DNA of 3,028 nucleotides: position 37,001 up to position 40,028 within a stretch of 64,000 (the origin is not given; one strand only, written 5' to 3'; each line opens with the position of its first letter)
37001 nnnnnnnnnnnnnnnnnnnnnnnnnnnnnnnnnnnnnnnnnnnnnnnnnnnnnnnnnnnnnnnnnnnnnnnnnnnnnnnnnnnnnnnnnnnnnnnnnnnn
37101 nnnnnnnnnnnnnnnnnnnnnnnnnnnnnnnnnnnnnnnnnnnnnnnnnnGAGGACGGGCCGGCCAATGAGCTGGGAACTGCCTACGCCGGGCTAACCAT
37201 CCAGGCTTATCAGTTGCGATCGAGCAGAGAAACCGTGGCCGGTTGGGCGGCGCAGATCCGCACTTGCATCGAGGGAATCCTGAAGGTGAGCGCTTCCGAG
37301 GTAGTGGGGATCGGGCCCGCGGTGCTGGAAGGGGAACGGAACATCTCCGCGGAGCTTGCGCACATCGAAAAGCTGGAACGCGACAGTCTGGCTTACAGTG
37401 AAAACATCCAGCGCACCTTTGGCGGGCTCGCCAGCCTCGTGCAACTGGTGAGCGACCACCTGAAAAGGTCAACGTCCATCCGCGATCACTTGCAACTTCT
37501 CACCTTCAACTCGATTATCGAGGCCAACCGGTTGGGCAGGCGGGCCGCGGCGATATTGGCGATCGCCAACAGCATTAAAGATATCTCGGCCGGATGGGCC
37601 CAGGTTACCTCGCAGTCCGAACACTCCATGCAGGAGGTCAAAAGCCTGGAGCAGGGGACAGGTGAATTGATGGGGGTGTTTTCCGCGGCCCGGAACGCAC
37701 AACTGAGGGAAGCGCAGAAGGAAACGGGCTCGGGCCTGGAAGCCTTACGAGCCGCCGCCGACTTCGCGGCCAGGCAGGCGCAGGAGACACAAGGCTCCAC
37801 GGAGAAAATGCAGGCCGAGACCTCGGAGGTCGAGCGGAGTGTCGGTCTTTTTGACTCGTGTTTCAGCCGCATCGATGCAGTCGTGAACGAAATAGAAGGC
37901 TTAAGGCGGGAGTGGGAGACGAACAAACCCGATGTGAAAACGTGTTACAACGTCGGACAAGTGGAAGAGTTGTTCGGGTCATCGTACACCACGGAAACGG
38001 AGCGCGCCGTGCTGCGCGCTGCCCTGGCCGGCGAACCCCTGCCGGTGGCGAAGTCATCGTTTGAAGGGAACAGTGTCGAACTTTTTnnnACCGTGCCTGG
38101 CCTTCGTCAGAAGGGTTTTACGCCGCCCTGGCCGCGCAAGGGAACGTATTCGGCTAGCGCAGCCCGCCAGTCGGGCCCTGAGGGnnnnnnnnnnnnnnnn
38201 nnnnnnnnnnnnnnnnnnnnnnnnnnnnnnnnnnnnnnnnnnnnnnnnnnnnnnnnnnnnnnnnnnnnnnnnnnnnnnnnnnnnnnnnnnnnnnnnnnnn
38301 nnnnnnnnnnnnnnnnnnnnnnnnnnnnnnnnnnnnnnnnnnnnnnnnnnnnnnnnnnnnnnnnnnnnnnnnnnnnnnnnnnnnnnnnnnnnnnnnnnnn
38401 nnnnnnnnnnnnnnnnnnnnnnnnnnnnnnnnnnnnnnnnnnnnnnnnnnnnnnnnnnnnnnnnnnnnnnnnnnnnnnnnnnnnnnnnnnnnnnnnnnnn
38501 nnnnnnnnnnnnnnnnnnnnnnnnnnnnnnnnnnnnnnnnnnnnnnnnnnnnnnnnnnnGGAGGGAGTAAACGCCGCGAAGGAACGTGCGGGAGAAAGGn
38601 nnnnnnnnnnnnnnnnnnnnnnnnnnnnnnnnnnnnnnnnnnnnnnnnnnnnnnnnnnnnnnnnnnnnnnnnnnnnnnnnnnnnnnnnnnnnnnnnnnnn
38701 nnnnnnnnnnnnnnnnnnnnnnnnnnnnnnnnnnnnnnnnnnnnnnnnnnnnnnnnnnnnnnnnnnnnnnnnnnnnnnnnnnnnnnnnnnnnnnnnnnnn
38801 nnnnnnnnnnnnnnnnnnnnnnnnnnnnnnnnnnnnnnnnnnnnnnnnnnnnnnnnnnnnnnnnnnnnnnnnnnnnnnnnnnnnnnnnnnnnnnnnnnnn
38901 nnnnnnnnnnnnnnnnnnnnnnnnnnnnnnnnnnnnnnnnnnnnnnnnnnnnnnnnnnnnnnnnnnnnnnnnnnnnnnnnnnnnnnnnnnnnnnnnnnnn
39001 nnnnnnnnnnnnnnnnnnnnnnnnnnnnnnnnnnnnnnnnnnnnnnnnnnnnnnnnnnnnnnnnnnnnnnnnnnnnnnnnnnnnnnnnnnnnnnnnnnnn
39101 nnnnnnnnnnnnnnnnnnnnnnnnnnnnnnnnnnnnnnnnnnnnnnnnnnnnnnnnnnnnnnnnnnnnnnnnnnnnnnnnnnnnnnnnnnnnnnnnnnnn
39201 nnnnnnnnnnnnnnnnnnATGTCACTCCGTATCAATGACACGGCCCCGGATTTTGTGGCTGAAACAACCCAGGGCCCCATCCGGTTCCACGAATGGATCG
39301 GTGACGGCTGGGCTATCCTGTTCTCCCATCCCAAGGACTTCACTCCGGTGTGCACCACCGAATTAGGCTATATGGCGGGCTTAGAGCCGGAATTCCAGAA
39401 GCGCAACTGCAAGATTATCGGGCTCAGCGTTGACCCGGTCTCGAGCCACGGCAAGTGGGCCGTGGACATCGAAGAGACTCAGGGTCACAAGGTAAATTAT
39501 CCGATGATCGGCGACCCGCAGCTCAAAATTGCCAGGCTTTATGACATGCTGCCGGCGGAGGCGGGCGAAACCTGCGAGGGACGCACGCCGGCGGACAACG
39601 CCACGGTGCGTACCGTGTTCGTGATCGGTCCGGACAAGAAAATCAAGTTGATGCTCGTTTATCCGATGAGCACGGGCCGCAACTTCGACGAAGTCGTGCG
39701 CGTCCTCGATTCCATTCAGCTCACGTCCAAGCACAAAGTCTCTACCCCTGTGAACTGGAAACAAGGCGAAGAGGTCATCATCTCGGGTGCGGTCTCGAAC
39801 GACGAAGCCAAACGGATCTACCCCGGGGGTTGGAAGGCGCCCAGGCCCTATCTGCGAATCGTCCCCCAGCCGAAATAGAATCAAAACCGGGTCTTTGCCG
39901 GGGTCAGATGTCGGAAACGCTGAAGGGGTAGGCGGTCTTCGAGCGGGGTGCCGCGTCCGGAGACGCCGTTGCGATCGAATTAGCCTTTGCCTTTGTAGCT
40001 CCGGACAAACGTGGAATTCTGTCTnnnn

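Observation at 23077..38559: Complete chemosensory cluster with only soluble receptors, a STAS protein and an upstream 1447-aa hybrid kinase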

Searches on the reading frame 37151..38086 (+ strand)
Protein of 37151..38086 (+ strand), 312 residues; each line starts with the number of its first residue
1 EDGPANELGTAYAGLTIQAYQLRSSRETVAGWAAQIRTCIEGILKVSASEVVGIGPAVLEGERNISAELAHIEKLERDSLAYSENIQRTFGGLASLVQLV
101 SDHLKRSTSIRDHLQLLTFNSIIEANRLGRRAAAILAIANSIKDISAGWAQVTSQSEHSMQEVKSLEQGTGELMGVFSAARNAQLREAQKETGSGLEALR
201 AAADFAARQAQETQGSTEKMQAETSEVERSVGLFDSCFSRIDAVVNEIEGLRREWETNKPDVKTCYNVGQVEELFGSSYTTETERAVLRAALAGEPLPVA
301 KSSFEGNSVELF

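Call 19: search_protein_families(library=pfam, proteins=[window:37151-38086:+], max_evalue=10)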
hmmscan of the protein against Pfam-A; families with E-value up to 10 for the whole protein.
window:37151-38086:+ (312 aa): 5 families
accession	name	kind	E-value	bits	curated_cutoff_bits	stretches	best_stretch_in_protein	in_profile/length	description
PF20392.3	DUF6687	-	0.02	14.4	27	1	194-269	115-189/339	Family of unknown function (DUF6687)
PF20379.3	DUF6674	-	0.046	13.8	28.5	1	134-264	113-224/251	Family of unknown function (DUF6674)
PF02734.22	Dak2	-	0.057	13.7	27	1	135-236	57-160/174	DAK2 domain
PF07889.17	DUF1664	-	0.23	12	34.6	1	183-249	55-121/124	Protein of unknown function (DUF1664)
PF00015.26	MCPsignal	-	0.53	10.5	34.6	1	85-232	20-166/172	Methyl-accepting chemotaxis protein (MCP) signalling domain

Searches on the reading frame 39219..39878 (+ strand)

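Call 6: search_protein_families(library=pfam, proteins=[window:39219-39878:+], max_evalue=0.001)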
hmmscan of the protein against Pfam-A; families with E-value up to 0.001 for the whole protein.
window:39219-39878:+ (219 aa): 3 families
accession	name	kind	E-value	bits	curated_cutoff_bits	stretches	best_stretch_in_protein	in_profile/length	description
PF00578.27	AhpC-TSA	-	2.7e-29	102.1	26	1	5-143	1-122/124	AhpC/TSA family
PF10417.14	1-cysPrx_C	-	4.5e-09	36.6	21.1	1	166-201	2-38/41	C-terminal domain of 1-Cys peroxiredoxin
PF08534.16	Redoxin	-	5.3e-09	36.5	26.6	1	6-159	3-144/148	Redoxin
